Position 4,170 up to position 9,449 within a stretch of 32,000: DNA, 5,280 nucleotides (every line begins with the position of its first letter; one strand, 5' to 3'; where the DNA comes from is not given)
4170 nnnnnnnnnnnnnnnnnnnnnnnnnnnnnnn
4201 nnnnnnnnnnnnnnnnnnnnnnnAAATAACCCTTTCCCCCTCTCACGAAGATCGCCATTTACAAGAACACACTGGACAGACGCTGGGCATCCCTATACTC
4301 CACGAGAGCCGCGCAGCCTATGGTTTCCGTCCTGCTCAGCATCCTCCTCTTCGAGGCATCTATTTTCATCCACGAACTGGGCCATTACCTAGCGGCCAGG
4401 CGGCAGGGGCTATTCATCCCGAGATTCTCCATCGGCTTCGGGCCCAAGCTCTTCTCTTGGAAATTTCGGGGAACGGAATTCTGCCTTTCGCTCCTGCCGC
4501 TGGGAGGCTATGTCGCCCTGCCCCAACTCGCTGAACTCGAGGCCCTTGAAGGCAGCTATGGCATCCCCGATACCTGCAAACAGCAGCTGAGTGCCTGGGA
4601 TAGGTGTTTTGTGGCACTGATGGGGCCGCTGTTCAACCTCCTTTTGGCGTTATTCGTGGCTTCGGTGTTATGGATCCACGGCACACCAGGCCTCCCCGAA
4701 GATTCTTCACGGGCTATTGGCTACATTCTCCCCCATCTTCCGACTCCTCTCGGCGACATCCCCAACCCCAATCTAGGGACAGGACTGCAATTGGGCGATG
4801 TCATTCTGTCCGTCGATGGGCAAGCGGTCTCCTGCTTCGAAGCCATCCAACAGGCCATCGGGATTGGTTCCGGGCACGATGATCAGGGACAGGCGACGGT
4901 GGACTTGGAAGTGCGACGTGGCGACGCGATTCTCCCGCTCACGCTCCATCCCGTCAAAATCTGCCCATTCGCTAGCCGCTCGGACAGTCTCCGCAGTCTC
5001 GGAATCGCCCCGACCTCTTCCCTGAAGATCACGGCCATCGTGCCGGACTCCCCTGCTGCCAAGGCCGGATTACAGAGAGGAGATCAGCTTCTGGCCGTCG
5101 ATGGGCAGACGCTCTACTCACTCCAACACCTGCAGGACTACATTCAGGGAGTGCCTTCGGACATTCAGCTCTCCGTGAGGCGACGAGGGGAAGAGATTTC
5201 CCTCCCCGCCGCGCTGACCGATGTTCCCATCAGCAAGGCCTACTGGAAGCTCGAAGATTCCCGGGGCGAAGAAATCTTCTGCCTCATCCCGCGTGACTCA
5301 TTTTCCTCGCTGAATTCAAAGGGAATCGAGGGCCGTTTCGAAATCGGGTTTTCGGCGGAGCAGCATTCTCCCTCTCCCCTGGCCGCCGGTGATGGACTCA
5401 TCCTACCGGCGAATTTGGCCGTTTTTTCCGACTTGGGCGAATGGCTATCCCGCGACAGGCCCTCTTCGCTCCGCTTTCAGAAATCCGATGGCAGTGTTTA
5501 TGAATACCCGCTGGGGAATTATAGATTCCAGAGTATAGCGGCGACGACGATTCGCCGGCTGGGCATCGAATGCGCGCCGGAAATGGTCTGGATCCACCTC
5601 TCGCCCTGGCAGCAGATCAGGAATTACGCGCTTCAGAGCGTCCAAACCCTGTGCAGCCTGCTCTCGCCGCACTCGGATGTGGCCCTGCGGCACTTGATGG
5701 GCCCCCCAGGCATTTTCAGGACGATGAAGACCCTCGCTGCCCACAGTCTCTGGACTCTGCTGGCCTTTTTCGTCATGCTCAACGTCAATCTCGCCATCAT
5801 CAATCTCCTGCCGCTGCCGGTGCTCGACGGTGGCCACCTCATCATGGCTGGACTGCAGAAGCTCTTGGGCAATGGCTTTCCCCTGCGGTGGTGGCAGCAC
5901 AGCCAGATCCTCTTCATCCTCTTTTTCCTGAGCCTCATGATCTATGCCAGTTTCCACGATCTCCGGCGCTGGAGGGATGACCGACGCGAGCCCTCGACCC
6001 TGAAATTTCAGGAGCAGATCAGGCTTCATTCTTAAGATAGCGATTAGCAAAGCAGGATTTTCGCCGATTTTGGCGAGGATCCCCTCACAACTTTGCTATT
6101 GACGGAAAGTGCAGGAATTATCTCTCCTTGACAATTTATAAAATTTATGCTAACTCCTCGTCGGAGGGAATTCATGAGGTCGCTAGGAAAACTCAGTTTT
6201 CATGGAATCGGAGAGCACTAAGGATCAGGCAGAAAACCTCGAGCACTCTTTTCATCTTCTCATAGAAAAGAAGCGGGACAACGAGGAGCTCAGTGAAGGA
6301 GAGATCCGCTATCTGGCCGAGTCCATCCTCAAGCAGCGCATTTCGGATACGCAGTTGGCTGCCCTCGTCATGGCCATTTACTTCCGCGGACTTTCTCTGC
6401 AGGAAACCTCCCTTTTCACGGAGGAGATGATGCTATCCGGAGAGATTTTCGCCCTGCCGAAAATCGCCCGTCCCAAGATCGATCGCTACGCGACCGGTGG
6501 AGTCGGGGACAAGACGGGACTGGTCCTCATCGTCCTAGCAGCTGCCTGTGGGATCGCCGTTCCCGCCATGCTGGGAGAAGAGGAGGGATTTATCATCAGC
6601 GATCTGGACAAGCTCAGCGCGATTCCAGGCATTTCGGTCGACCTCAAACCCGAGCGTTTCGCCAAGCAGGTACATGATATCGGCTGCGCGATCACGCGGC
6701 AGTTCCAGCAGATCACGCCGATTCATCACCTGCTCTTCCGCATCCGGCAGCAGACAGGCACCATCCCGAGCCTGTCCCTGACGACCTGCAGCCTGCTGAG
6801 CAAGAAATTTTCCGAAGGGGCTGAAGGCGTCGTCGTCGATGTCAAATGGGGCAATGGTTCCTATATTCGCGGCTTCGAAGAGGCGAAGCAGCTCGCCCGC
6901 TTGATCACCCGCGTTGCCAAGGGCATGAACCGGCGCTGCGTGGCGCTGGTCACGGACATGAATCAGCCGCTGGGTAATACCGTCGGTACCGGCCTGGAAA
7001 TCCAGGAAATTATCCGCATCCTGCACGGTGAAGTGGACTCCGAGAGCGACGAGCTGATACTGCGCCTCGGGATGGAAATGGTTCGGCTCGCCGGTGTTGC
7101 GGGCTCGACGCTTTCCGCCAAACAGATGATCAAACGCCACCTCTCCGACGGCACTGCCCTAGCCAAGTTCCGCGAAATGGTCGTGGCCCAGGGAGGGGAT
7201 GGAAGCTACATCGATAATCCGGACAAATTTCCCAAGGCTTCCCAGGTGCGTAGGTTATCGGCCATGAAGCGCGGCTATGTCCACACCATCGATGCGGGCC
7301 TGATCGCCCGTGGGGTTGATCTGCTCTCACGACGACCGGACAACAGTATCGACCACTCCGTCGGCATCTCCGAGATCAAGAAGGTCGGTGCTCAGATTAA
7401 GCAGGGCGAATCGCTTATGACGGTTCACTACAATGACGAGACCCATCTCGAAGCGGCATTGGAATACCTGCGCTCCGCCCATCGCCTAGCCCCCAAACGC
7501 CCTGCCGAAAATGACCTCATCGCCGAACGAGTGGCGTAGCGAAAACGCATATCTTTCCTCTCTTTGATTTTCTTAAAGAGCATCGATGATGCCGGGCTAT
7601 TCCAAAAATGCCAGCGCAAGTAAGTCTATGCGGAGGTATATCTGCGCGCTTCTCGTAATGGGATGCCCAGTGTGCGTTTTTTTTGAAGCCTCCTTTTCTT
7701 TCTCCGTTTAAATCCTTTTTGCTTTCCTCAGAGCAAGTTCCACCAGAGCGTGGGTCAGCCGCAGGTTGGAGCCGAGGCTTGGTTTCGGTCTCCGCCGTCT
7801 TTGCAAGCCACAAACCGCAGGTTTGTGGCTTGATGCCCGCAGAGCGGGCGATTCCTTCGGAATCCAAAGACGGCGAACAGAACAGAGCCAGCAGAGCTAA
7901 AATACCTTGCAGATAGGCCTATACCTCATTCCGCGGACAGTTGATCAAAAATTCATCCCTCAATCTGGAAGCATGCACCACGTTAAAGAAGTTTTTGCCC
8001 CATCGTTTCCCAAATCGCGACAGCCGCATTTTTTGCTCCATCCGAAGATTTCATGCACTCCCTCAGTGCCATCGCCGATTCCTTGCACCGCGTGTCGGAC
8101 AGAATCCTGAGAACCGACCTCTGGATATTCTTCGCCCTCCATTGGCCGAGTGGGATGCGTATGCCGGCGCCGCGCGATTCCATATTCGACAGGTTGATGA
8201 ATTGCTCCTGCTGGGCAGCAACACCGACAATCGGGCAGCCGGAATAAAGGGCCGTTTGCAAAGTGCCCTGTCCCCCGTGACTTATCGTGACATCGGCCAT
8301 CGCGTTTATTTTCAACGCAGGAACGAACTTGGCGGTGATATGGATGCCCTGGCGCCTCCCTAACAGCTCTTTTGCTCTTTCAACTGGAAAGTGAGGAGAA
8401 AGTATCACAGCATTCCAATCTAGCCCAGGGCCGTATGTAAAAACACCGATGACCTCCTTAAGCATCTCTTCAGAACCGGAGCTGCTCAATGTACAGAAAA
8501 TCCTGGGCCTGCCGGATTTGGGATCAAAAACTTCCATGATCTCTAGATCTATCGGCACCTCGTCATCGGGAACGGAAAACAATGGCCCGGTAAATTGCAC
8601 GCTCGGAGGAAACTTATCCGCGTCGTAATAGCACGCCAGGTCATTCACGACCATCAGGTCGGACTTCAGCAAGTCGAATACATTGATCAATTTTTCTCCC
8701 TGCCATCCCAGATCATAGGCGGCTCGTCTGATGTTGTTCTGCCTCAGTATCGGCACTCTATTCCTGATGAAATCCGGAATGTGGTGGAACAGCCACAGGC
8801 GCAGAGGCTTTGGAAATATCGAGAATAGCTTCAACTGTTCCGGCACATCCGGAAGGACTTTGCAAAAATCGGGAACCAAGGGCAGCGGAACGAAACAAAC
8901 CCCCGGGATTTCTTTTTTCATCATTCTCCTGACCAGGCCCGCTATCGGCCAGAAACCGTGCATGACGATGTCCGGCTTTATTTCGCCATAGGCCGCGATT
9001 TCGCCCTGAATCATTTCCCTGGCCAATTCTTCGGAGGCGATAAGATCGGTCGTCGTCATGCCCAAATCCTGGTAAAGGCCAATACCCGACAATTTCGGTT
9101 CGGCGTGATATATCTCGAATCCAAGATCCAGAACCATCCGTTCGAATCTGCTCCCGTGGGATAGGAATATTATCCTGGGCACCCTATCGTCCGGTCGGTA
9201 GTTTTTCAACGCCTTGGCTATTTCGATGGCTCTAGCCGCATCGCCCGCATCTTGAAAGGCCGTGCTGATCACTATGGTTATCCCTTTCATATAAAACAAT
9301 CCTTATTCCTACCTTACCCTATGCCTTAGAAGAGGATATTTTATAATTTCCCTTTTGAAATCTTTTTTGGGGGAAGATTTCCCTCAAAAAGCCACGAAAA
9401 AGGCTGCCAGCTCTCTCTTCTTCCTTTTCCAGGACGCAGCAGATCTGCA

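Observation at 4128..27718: Dense family of ~85-100 nt 'closing stem + three hairpins' intergenic elements (9 copies in 32 kb)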

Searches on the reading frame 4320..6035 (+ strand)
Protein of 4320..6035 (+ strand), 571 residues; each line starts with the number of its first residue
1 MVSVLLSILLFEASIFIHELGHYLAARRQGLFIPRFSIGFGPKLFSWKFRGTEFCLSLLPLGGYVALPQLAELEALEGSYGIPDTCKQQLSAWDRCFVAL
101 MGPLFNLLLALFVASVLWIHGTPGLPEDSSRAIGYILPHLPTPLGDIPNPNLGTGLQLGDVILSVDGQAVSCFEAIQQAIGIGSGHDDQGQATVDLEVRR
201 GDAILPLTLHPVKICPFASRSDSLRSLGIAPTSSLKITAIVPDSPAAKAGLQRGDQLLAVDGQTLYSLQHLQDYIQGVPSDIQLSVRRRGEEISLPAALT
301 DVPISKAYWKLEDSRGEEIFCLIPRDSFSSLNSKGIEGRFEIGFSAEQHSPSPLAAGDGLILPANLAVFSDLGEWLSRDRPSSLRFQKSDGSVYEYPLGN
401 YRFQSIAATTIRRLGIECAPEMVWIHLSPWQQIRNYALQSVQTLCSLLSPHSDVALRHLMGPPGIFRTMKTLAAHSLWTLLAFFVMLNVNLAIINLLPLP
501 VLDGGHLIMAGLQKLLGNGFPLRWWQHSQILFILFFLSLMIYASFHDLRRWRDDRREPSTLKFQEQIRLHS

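Call 10: search_protein_families(library=ncbifam, proteins=[window:4320-6035:+])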
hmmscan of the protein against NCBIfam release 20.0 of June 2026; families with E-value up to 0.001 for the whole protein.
window:4320-6035:+ (571 aa): 19 families
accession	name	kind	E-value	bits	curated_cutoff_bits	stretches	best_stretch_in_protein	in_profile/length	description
TIGR00054.1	TIGR00054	equivalog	4e-62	210.4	147.55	2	3-295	5-265/421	RIP metalloprotease RseP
NF008046.0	PRK10779.1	equivalog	5e-44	151.1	477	3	12-125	16-127/450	sigma E protease regulator RseP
TIGR02037.1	degP_htrA_DO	subfamily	1.9e-14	53.5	416.2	1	221-301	247-329/434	Do family serine endopeptidase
NF041199.1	trx7_PDZ_seleno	equivalog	1.6e-12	47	300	1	231-295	201-268/390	Trx7/PDZ domain-containing (seleno)protein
NF041521.1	HhoA_HhoB_HtrA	equivalog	6.9e-12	45.3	450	1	228-296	258-328/335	HhoA/HhoB/HtrA family serine endopeptidase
TIGR02860.1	spore_IV_B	equivalog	3.9e-10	39.2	305.25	1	142-213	117-182/402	SpoIVB peptidase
TIGR00225.1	prc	subfamily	8.5e-10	38.2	218.6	1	234-330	63-163/335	C-terminal processing peptidase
TIGR02038.1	protease_degS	equivalog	8.5e-09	35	422.95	1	226-301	271-348/351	outer membrane-stress sensor serine endopeptidase DegS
NF045589.1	Cterm_S41_CtpB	exception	1.9e-08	33.4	633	1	232-293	129-193/416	carboxyl-terminal processing protease CtpB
NF040960.1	MamE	equivalog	5.8e-08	31.8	800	1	235-290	469-526/659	magnetosome formation protease MamE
NF008189.1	PRK10942.1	equivalog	1.5e-07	30.3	720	1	154-293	329-472/477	serine endoprotease DegP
NF008147.1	PRK10898.1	equivalog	2.3e-06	27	408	1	233-301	279-349/352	outer membrane-stress sensor serine endopeptidase DegS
NF007526.1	PRK10139.1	equivalog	8.5e-06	24.7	756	1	154-294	307-452/456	serine endoprotease DegQ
NF052377.1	lmo1851_S41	exception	2.2e-05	23.3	725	0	237-314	122-204/468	lmo1851 family serine protease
NF041515.1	GspC_delta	equivalog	5.6e-05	23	150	1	235-295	244-306/311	type II secretion system protein GspC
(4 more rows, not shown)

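Call 12: find_encoding_contigs(protein=window:4320-6035:+, flank=10000, max_places=6)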
Protein window:4320-6035:+ (571 aa): no gene with exactly this product is on record in the collection.

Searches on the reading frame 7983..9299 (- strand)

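Call 10: search_protein_families(library=ncbifam, proteins=[window:7983-9299:-])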
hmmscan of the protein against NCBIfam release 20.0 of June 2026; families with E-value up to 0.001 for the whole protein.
window:7983-9299:- (438 aa): 5 families
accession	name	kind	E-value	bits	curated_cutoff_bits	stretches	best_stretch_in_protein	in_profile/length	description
TIGR01426.2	MGT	subfamily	2.8e-16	59.5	260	1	324-431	282-389/393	macrolide family glycosyltransferase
TIGR04516.1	glycosyl_450act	subfamily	5.4e-13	48.8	440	1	322-429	303-409/418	activator-dependent family glycosyltransferase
NF000362.1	self_GT_OleI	exception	4.2e-12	46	700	1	260-427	251-414/424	OleI family self-immunity macrolide glycosyltransferase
NF033129.1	macro_glyco_Mgt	subfamily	2.2e-10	40.1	700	1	323-429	282-388/393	macrolide-inactivating glycosyltransferase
TIGR00661.1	MJ1255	subfamily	8.6e-06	25.2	195.9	0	9-131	2-116/321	MJ1255/VC2487 family glycosyltransferase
